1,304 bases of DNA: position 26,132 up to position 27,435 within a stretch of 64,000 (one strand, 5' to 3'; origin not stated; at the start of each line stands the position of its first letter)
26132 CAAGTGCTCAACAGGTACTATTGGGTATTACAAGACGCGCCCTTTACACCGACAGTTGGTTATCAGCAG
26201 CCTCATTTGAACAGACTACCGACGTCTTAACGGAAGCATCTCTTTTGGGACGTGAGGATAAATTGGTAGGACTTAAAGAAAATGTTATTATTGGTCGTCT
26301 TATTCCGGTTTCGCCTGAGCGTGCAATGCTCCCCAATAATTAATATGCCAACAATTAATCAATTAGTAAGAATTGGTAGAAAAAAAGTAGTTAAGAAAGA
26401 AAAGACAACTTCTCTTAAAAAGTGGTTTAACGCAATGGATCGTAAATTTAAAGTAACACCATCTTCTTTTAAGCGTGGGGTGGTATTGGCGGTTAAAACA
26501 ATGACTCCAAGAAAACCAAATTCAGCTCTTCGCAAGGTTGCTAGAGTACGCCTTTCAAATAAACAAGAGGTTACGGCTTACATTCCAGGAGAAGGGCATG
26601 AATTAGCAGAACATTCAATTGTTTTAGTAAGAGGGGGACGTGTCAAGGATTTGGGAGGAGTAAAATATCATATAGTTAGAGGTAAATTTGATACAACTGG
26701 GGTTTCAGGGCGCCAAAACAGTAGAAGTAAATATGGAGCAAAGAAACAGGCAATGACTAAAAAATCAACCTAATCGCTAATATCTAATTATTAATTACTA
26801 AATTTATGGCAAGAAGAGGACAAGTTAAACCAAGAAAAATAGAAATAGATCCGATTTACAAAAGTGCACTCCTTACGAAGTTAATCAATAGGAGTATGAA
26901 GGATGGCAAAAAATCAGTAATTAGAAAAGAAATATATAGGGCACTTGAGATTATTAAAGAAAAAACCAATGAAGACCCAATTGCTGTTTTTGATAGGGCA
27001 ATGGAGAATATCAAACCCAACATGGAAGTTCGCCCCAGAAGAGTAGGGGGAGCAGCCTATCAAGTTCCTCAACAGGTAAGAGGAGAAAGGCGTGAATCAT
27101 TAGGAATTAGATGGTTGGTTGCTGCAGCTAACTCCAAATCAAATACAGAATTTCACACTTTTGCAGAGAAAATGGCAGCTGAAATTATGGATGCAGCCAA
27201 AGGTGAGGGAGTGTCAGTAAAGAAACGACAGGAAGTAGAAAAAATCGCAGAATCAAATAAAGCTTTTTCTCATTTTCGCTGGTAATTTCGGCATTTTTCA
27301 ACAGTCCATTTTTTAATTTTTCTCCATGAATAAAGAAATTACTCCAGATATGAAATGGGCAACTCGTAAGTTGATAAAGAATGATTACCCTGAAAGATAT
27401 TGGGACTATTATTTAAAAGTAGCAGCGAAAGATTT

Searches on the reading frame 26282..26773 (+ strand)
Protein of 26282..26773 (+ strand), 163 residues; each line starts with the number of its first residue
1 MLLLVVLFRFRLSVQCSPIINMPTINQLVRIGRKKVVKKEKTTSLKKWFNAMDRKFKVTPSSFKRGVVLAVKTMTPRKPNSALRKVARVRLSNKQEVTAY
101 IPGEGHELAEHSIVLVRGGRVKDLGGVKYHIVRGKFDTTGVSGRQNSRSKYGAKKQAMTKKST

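Call 73: search_protein_families(library=pfam, proteins=[window:26282-26773:+], max_evalue=0.001)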
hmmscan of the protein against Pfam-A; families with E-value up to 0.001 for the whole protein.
window:26282-26773:+ (163 aa): 1 family
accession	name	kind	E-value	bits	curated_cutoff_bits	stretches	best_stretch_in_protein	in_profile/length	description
PF00164.32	Ribosom_S12_S23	-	6.1e-34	116.5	22.3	1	60-155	10-107/110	Ribosomal protein S12/S23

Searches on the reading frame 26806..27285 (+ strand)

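Call 73: search_protein_families(library=pfam, proteins=[window:26806-27285:+], max_evalue=0.001)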
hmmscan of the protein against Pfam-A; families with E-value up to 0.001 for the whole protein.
window:26806-27285:+ (159 aa): 1 family
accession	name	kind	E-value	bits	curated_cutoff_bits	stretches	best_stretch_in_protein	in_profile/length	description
PF00177.27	Ribosomal_S7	-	3.3e-53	179.7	24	1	3-152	2-148/148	Ribosomal protein S7p/S5e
